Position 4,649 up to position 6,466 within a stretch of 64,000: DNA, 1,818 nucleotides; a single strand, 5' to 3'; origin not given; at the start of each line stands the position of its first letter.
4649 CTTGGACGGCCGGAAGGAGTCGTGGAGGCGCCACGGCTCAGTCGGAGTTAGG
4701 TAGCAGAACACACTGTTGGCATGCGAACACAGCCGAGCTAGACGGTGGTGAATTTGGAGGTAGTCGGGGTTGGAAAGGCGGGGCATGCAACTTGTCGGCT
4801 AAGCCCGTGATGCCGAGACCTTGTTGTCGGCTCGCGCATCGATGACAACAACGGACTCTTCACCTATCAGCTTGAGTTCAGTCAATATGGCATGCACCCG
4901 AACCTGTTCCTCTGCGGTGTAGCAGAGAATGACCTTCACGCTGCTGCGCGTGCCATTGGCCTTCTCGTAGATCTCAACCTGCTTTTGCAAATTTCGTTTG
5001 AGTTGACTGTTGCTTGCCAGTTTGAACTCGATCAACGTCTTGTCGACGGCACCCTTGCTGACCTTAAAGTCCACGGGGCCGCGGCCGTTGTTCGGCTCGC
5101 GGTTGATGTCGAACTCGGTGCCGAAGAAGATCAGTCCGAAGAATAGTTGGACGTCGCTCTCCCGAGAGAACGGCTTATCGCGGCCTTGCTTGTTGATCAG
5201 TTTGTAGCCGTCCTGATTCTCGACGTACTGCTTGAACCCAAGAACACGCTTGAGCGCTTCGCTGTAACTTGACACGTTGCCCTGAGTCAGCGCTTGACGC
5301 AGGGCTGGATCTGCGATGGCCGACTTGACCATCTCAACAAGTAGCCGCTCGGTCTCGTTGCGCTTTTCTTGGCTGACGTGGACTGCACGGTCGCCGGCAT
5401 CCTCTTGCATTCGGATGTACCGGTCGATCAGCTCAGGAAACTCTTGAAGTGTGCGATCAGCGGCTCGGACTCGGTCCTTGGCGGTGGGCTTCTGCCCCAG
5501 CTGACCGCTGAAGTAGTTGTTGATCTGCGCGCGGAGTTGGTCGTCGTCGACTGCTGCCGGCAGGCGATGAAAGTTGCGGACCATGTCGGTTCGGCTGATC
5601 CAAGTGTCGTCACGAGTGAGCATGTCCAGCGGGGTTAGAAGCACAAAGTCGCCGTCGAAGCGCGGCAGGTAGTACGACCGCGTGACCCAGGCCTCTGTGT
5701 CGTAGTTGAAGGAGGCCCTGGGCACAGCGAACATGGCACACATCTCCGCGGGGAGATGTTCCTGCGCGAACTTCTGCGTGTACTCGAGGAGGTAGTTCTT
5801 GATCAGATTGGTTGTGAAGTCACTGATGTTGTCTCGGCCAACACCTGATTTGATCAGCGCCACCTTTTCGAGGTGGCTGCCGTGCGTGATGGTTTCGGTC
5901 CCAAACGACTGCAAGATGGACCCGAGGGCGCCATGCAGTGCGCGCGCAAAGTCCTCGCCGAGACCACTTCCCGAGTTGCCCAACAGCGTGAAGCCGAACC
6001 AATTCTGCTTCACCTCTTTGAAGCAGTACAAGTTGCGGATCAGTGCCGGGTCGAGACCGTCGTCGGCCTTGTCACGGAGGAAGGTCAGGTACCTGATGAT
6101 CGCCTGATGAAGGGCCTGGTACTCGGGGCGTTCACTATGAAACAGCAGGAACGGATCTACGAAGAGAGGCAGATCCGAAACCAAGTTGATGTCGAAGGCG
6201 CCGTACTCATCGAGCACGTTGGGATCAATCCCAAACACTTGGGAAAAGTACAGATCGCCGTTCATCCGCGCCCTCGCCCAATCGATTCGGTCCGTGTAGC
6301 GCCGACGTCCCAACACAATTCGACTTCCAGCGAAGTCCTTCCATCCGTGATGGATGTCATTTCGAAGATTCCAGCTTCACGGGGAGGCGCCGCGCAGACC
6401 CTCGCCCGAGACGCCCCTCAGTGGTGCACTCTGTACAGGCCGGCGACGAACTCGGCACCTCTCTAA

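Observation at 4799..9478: Ubl / Cys-poor E2-like / JAMM-E1 fusion array coupled to a large PD-(D/E)XK protein, with a divergent CapH/CapP-like HTH + ImmA pair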

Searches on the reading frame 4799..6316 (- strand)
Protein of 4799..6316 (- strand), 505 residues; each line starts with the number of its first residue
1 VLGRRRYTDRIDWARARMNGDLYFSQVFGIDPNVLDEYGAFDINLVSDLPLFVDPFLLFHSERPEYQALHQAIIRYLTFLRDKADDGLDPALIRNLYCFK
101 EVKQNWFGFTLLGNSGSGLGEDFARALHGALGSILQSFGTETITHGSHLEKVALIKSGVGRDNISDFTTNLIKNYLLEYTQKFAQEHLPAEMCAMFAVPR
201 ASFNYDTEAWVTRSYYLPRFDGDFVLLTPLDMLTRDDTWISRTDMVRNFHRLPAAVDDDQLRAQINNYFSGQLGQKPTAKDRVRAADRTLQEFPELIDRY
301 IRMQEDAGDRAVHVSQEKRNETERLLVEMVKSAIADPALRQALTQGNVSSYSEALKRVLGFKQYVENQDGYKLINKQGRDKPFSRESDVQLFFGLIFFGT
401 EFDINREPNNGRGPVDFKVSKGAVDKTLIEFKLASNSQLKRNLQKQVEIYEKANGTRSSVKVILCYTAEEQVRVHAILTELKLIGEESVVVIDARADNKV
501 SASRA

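Call 3: search_protein_families(library=pfam, proteins=[window:4799-6316:-], max_evalue=0.1)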
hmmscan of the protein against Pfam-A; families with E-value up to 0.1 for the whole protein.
window:4799-6316:- (505 aa): 1 family
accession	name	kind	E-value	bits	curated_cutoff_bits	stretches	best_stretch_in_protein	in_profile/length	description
PF08011.17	PDDEXK_9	-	0.052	14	25.5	0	389-459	6-84/105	PD-(D/E)XK nuclease superfamily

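Call 4: search_protein_families(library=padloc, proteins=[window:4799-6316:-], max_evalue=0.1)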
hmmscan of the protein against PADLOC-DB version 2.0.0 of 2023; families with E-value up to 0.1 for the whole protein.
window:4799-6316:- (505 aa): 2 families
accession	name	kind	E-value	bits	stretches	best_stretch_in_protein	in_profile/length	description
PDLC04597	PDC-M36A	-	3.6e-18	63.6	1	42-256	24-232/457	-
PDLC04598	PDC-M36A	-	0.0043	14.5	1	153-208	3-55/330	-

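Call 5: search_protein_families(library=ncbifam, proteins=[window:4799-6316:-], max_evalue=0.1)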
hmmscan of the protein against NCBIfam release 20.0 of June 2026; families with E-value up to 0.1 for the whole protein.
window:4799-6316:- (505 aa): 0 families

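Call 15: find_homologous_proteins(query=window:4799-6316:-)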
Query window:4799-6316:- (505 aa): 5787 proteins with E <= 0.001 among 8000 candidates; the best 120 are listed.
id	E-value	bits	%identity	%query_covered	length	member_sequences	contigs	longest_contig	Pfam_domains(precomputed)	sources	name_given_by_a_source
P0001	0.0e+0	1101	100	97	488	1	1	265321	PF28130.1,PF28123.1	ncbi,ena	-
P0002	6.9e-249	845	75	97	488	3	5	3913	PF28130.1,PF28123.1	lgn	-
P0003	2.0e-247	840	75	97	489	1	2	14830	PF28130.1,PF28123.1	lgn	-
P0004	5.8e-244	828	74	97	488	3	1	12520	PF28130.1,PF28123.1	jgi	-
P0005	6.0e-239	812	73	97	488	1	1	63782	PF28130.1,PF28123.1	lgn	-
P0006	1.3e-238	811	73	97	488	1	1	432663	PF28130.1,PF28123.1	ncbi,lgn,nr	ncbi:MAG: hypothetical protein PHN51_04485 [Candidatus Nanopelagicales bacterium]|nr:hypothetical pr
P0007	5.6e-238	809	73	97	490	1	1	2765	PF28130.1,PF28123.1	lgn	-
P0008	3.1e-236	803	73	97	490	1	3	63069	PF28130.1,PF28123.1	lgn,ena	-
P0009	3.4e-235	799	73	97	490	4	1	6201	PF28130.1,PF28123.1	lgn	-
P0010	4.8e-235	799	72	97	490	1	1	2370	PF28130.1,PF28123.1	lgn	-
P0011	6.4e-233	792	71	97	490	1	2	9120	PF28130.1,PF28123.1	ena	-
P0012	6.8e-231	785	71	97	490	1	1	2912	PF28130.1,PF28123.1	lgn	-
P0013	1.1e-230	785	70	97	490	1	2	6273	PF28130.1,PF28123.1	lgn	-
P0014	2.6e-230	783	72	97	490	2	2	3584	PF28130.1,PF28123.1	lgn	-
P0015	1.5e-228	778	70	97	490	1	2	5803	PF28130.1,PF28123.1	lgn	-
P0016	3.0e-228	777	71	97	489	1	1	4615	PF28130.1,PF28123.1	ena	-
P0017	1.0e-224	765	70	96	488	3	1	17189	PF28130.1,PF28123.1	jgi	jgi:hypothetical protein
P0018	2.4e-224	764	68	97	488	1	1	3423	PF28130.1,PF28123.1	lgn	-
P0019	1.2e-223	761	70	96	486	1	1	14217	PF28130.1,PF28123.1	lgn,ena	-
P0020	3.2e-223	760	71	96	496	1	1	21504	PF28130.1,PF28123.1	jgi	jgi:hypothetical protein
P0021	2.5e-222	757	69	96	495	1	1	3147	PF28130.1,PF28123.1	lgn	-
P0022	2.4e-221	754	69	97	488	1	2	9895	PF28130.1,PF28123.1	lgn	-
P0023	2.8e-221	754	69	97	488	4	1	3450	PF28130.1,PF28123.1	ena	-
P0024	3.6e-220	750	69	97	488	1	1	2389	PF28130.1,PF28123.1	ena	-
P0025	6.4e-220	749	67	96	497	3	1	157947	PF28130.1,PF28123.1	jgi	jgi:hypothetical protein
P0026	4.3e-219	746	69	97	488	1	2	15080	PF28130.1,PF28123.1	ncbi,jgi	jgi:hypothetical protein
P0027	2.8e-218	744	69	97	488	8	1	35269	PF28130.1,PF28123.1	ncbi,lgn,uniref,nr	ncbi:hypothetical protein RCH16_003416 [Cryobacterium sp. MP_M5]|uniref:hypothetical protein n=1 Tax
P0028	2.4e-216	737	68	96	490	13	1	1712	PF28130.1,PF28123.1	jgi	jgi:hypothetical protein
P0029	9.3e-216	735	68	96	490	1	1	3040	PF28130.1,PF28123.1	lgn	-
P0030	5.9e-214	729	67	96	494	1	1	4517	PF28130.1,PF28123.1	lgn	-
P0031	6.6e-214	729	68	96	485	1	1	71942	PF28130.1,PF28123.1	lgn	-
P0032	9.1e-213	726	67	96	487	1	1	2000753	PF28130.1,PF28123.1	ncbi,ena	-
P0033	1.6e-211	721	67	96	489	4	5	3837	PF28130.1,PF28123.1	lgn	-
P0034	1.3e-210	718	67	96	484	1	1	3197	PF28130.1,PF28123.1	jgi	jgi:hypothetical protein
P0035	2.6e-210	717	67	96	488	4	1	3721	PF28130.1,PF28123.1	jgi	jgi:hypothetical protein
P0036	2.8e-210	717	66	96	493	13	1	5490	PF28130.1,PF28123.1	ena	-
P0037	1.5e-209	715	66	96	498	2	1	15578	PF28130.1,PF28123.1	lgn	-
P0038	4.8e-209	713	64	97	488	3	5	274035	PF28130.1,PF28123.1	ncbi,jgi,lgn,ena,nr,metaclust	ncbi:MAG: hypothetical protein BGO26_16460 [Actinobacteria bacterium 69-20]|nr:MAG: hypothetical pro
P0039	5.0e-209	713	65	96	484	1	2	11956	PF28130.1,PF28123.1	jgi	jgi:hypothetical protein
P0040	9.0e-209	712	65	96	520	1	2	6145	PF28130.1,PF28123.1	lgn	-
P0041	1.0e-208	712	66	97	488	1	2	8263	PF28130.1,PF28123.1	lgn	-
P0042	1.1e-208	712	67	97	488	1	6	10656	PF28130.1,PF28123.1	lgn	-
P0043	2.8e-208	711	65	96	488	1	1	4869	PF28130.1,PF28123.1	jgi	jgi:hypothetical protein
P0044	3.8e-208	710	66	96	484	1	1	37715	PF28130.1,PF28123.1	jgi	jgi:hypothetical protein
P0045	7.4e-208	709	66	96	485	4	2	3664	PF28130.1,PF28123.1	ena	-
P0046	9.9e-208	709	66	96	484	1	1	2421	PF28130.1,PF28123.1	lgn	-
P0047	1.2e-207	709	67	97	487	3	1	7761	PF28130.1,PF28123.1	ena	-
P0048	2.2e-207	708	65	96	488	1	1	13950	PF28130.1,PF28123.1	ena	-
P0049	2.5e-207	708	64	97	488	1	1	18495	PF28130.1,PF28123.1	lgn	-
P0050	5.7e-207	706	65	96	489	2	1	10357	PF28130.1,PF28123.1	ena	-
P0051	5.7e-207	706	64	96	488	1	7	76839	PF28130.1,PF28123.1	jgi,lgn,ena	jgi:hypothetical protein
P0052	1.0e-206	706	64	97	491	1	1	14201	PF28130.1,PF28123.1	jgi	jgi:hypothetical protein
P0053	1.2e-206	705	64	96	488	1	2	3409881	PF28130.1,PF28123.1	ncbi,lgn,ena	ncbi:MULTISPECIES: hypothetical protein [Bacteria]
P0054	1.6e-206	705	64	97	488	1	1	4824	PF28130.1,PF28123.1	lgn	-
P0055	2.3e-206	704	65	97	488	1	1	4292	PF28130.1,PF28123.1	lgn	-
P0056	3.7e-206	704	64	96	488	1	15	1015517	PF28130.1,PF28123.1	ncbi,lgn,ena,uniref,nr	ncbi:hypothetical protein [Microbacterium sp.]|uniref:hypothetical protein n=1 Tax=unclassified Micr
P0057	4.2e-206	704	64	97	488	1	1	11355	PF28130.1,PF28123.1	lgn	-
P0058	4.4e-206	703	63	96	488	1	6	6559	PF28130.1,PF28123.1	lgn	-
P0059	4.8e-206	703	63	97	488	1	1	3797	PF28130.1,PF28123.1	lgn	-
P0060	9.5e-206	702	64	96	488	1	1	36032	PF28130.1,PF28123.1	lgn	-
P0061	2.0e-205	701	68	93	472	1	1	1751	PF28130.1,PF28123.1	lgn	-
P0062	2.6e-205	701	63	97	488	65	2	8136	PF28130.1,PF28123.1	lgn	-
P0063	3.1e-205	701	64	96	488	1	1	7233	PF28130.1,PF28123.1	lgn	-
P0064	3.9e-205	700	64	96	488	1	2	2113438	PF28130.1,PF28123.1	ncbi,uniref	ncbi:hypothetical protein GCM10027052_13490 [Parafrigoribacterium mesophilum]|uniref:hypothetical pr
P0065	4.3e-205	700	64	96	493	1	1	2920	PF28130.1,PF28123.1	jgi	jgi:hypothetical protein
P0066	4.6e-205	700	65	96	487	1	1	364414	PF28130.1,PF28123.1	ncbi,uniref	ncbi:hypothetical protein [Streptomyces aquilus]|uniref:hypothetical protein n=1 Tax=Streptomyces aq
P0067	5.4e-205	700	65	96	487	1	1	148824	PF28130.1,PF28123.1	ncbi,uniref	ncbi:hypothetical protein ACI2L1_23140 [Streptomyces sp. NPDC019531]|uniref:hypothetical protein n=1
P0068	5.6e-205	700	64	96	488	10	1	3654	PF28130.1,PF28123.1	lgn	-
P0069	6.2e-205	700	63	96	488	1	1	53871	PF28130.1,PF28123.1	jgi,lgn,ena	-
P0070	8.4e-205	699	64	96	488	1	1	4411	PF28130.1,PF28123.1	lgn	-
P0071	1.3e-204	699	64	96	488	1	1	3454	PF28130.1,PF28123.1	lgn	-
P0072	1.6e-204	698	64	96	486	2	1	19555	PF28130.1,PF28123.1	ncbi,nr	ncbi:hypothetical protein B5M43_013750 [Microbacterium sp. MEC084]|nr:hypothetical protein [Microbac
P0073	1.8e-204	698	65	97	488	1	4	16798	PF28130.1,PF28123.1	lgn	-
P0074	1.9e-204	698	64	97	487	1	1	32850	PF28130.1,PF28123.1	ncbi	-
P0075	2.0e-204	698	66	96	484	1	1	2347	PF28130.1,PF28123.1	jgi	jgi:hypothetical protein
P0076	3.1e-204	697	66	96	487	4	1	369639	PF28130.1,PF28123.1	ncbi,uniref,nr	ncbi:hypothetical protein [Streptomyces sp. B27]|uniref:hypothetical protein n=1 Tax=Streptomyces sp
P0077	3.9e-204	697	63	97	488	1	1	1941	PF28130.1,PF28123.1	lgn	-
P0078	4.7e-204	697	64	96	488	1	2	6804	PF28130.1,PF28123.1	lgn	-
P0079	1.1e-203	696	65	96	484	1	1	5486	PF28130.1,PF28123.1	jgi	jgi:hypothetical protein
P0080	3.1e-203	694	65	96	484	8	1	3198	PF28130.1,PF28123.1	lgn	-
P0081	5.8e-203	693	65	96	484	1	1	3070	PF28130.1,PF28123.1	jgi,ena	-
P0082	5.9e-203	693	63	96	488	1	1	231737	PF28130.1,PF28123.1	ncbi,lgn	-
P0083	6.4e-203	693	64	96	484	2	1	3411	PF28130.1,PF28123.1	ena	-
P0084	6.8e-203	693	63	97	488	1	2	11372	PF28130.1,PF28123.1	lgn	-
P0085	6.9e-203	693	65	96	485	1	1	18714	PF28130.1,PF28123.1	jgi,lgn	jgi:hypothetical protein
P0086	9.2e-203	693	66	96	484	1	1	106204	PF28130.1,PF28123.1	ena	-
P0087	9.4e-203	692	65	96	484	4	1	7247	PF28130.1,PF28123.1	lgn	-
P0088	1.2e-202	692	64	96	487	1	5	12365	PF28130.1,PF28123.1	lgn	-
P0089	1.2e-202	692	64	96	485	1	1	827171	PF28130.1,PF28123.1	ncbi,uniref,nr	ncbi:hypothetical protein [Nocardia blacklockiae]|uniref:hypothetical protein n=1 Tax=Nocardia black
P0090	1.2e-202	692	65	96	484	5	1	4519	PF28130.1,PF28123.1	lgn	-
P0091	2.1e-202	691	64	96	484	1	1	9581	PF28130.1,PF28123.1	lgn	-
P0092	2.2e-202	691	65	96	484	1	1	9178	PF28130.1,PF28123.1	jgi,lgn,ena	-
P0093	2.2e-202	691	66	94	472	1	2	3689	PF28130.1,PF28123.1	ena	-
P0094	2.3e-202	691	66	93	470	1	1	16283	PF28130.1,PF28123.1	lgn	-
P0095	4.1e-202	690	64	96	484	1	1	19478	PF28130.1,PF28123.1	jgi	jgi:hypothetical protein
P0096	5.3e-202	690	64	96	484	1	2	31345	PF28130.1,PF28123.1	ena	-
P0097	5.7e-202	690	65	96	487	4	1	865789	PF28130.1,PF28123.1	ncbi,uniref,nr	ncbi:hypothetical protein H0B56_08245 [Haloechinothrix sp. YIM 98757]|uniref:Coiled-coil protein n=1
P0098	6.2e-202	690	65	96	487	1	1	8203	PF28130.1,PF28123.1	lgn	-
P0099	6.8e-202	690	65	96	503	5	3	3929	PF28130.1,PF28123.1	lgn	-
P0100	7.6e-202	689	64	96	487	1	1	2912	PF28130.1,PF28123.1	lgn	-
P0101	7.6e-202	689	64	97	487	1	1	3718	PF28130.1,PF28123.1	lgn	-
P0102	1.1e-201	689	63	97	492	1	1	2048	PF28130.1,PF28123.1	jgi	jgi:hypothetical protein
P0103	1.7e-201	688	63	97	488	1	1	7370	PF28130.1,PF28123.1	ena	-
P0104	1.7e-201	688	62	97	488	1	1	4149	PF28130.1,PF28123.1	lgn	-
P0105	1.8e-201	688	64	96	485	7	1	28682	PF28130.1,PF28123.1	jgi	jgi:hypothetical protein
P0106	3.0e-201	688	64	96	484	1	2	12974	PF28130.1,PF28123.1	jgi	jgi:hypothetical protein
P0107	3.4e-201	687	63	96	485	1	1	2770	PF28130.1,PF28123.1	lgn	-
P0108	5.8e-201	687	64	96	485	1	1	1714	PF28130.1,PF28123.1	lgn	-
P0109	5.8e-201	687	65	96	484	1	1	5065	PF28130.1,PF28123.1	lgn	-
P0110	7.9e-201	686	65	96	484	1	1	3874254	PF28130.1,PF28123.1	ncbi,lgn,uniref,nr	ncbi:hypothetical protein ASC61_01950 [Aeromicrobium sp. Root344]|uniref:hypothetical protein n=1 Ta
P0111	8.1e-201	686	62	96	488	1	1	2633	PF28130.1,PF28123.1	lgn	-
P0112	8.1e-201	686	63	97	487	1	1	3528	PF28130.1,PF28123.1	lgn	-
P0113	1.3e-200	685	63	96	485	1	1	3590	PF28130.1,PF28123.1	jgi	jgi:hypothetical protein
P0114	1.4e-200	685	64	96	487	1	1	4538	PF28130.1,PF28123.1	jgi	jgi:hypothetical protein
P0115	1.4e-200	685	64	96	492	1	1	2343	PF28130.1,PF28123.1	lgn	-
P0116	1.7e-200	685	64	96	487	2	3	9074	PF28130.1,PF28123.1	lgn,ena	-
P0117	2.4e-200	685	63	96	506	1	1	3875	PF28130.1,PF28123.1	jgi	jgi:hypothetical protein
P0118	3.4e-200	684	63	96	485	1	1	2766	PF28130.1,PF28123.1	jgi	jgi:hypothetical protein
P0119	3.6e-200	684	61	98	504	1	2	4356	PF28130.1,PF28123.1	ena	-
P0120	4.7e-200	684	63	96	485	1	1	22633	PF28130.1,PF28123.1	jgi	jgi:hypothetical protein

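Call 17: find_encoding_contigs(protein=P0001, flank=10000, max_places=3)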
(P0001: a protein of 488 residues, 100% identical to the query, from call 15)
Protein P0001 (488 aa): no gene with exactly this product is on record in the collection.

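Call 18: find_encoding_contigs(protein=P0066, flank=8000, max_places=3)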
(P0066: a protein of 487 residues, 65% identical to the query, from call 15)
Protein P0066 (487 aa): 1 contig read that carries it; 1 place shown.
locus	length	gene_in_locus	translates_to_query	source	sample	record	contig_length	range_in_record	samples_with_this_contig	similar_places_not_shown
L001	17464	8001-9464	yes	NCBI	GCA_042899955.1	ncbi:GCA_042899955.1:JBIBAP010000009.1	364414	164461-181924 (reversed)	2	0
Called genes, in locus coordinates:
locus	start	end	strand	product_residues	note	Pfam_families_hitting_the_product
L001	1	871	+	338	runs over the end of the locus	-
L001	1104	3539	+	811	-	PF12161:HsdM_N, PF02384:N6_Mtase, PF07669:Eco57I (weak)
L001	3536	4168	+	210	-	PF01420:Methylase_S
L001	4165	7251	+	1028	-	PF04313:HSDR_N, PF04851:ResIII, PF18766:SWI2_SNF2, PF22679:T1R_D3-like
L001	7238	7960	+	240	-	PF01863:YgjP-like, PF10263:SprT-like (weak)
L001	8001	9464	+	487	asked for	PF28123:DUF8370, PF28130:DUF8371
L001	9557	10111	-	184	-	PF04545:Sigma70_r4 (faint), PF13384:HTH_23 (faint), PF02796:HTH_7 (faint), PF19575:HTH_58 (faint), PF13936:HTH_38 (weak)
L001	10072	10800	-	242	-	PF00929:RNase_T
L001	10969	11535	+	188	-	PF14280:DUF4365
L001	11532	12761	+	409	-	-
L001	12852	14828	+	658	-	PF07973:tRNA_SAD, PF00587:tRNA-synt_2b, PF03129:HGTP_anticodon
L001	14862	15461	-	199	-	PF00520:Ion_trans, PF07885:Ion_trans_2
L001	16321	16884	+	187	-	PF04677:CwfJ_C_1 (weak), PF11969:DcpS_C (weak), PF01230:HIT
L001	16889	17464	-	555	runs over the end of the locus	-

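Call 19: find_encoding_contigs(protein=P0053, flank=8000, max_places=3)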
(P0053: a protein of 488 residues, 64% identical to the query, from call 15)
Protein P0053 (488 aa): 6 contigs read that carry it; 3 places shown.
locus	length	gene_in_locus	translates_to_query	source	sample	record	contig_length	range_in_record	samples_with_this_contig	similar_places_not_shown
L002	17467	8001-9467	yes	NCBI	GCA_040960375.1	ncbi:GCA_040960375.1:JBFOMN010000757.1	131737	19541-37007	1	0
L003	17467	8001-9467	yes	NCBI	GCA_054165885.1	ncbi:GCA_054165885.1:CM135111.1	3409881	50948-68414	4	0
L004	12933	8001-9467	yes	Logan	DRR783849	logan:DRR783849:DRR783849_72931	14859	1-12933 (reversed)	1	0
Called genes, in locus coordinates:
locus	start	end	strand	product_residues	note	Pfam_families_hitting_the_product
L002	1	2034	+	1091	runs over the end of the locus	PF00176:SNF2-rel_dom, PF00270:DEAD (weak), PF04851:ResIII, PF00271:Helicase_C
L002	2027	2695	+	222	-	PF14335:DUF4391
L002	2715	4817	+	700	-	PF01555:N6_N4_Mtase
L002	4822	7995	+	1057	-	PF04851:ResIII, PF19778:RE_endonuc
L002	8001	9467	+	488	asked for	PF28123:DUF8370, PF28130:DUF8371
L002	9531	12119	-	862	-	PF13166:AAA_13, PF02463:SMC_N (weak), PF13304:AAA_21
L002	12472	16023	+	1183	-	PF08751:TrwC, PF13245:AAA_19, PF13604:AAA_30, PF22232:TraI_hel_assoc_N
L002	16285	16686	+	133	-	PF18967:PycTM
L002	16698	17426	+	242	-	PF00211:Guanylate_cyc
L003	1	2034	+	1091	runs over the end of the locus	PF00176:SNF2-rel_dom, PF00270:DEAD (weak), PF04851:ResIII, PF00271:Helicase_C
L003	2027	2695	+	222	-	PF14335:DUF4391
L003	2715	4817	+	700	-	PF01555:N6_N4_Mtase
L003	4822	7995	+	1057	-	PF04851:ResIII, PF19778:RE_endonuc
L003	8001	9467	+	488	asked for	PF28123:DUF8370, PF28130:DUF8371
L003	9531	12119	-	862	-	PF13166:AAA_13, PF02463:SMC_N (weak), PF13304:AAA_21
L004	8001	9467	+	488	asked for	PF28123:DUF8370, PF28130:DUF8371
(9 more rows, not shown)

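Call 54: find_encoding_contigs(protein=P0006, flank=8000, max_places=3)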
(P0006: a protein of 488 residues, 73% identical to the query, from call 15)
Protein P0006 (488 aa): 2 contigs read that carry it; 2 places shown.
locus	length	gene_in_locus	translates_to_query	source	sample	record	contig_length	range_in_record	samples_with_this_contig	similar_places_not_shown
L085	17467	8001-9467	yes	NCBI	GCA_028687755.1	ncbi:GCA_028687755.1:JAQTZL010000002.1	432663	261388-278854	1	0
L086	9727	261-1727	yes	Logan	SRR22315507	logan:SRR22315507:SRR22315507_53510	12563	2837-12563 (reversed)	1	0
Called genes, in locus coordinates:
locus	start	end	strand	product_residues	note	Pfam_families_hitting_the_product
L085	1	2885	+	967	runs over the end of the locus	PF00176:SNF2-rel_dom, PF00270:DEAD, PF04851:ResIII, PF00271:Helicase_C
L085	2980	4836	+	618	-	PF01555:N6_N4_Mtase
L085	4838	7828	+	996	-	PF04851:ResIII, PF00270:DEAD (weak), PF02562:PhoH (faint), PF19778:RE_endonuc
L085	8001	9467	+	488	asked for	PF28123:DUF8370, PF28130:DUF8371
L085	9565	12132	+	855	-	PF13304:AAA_21 (faint), PF02463:SMC_N (weak), PF13166:AAA_13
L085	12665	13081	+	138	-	PF19650:DUF6153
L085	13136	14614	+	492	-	PF00394:Cu-oxidase (faint), PF07732:Cu-oxidase_3, PF07731:Cu-oxidase_2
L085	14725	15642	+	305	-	PF00561:Abhydrolase_1, PF12146:Hydrolase_4, PF12697:Abhydrolase_6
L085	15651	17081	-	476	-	PF01276:OKR_DC_1, PF00266:Aminotran_5 (weak), PF03711:OKR_DC_1_C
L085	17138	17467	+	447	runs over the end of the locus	PF00202:Aminotran_3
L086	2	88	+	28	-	?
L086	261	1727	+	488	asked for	PF28123:DUF8370, PF28130:DUF8371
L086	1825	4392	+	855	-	PF13304:AAA_21 (faint), PF02463:SMC_N (weak), PF13166:AAA_13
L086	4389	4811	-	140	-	PF02796:HTH_7 (faint), PF13936:HTH_38 (faint), PF13384:HTH_23 (faint), PF09339:HTH_IclR (faint), PF08281:Sigma70_r4_2 (faint)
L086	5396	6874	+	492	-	PF00394:Cu-oxidase (faint), PF07732:Cu-oxidase_3, PF07731:Cu-oxidase_2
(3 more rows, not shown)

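Call 55: find_encoding_contigs(protein=P0110, flank=8000, max_places=3)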
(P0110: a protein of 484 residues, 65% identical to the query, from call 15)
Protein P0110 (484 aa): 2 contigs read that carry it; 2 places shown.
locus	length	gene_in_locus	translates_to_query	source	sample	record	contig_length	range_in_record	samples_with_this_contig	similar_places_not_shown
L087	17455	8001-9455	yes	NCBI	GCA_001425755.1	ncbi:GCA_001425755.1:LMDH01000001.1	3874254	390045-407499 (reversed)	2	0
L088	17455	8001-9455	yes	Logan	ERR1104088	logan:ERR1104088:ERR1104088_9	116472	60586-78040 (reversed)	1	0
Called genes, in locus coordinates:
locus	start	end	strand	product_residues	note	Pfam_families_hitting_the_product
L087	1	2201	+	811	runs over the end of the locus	PF12161:HsdM_N, PF02384:N6_Mtase, PF05175:MTS (weak), PF07669:Eco57I (weak)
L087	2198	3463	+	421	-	PF01420:Methylase_S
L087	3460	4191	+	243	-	PF09509:Hypoth_Ymh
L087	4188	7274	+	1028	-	PF04313:HSDR_N, PF04851:ResIII, PF18766:SWI2_SNF2, PF22679:T1R_D3-like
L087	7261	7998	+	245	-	PF01863:YgjP-like, PF10263:SprT-like (weak)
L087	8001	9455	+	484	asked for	PF28123:DUF8370, PF28130:DUF8371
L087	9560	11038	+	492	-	PF18928:DUF5677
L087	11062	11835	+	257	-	PF28009:SCO5918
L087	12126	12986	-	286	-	-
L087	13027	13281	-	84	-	PF13384:HTH_23 (weak)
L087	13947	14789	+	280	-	PF13276:HTH_21, PF00665:rve, PF13683:rve_3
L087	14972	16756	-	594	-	PF01209:Ubie_methyltran, PF13489:Methyltransf_23, PF08241:Methyltransf_11, PF08242:Methyltransf_12, PF13649:Methyltransf_25, PF13847:Methyltransf_31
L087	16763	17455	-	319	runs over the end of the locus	-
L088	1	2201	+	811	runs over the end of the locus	PF12161:HsdM_N, PF02384:N6_Mtase, PF05175:MTS (weak), PF07669:Eco57I (weak)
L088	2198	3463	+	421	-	PF01420:Methylase_S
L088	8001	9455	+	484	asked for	PF28123:DUF8370, PF28130:DUF8371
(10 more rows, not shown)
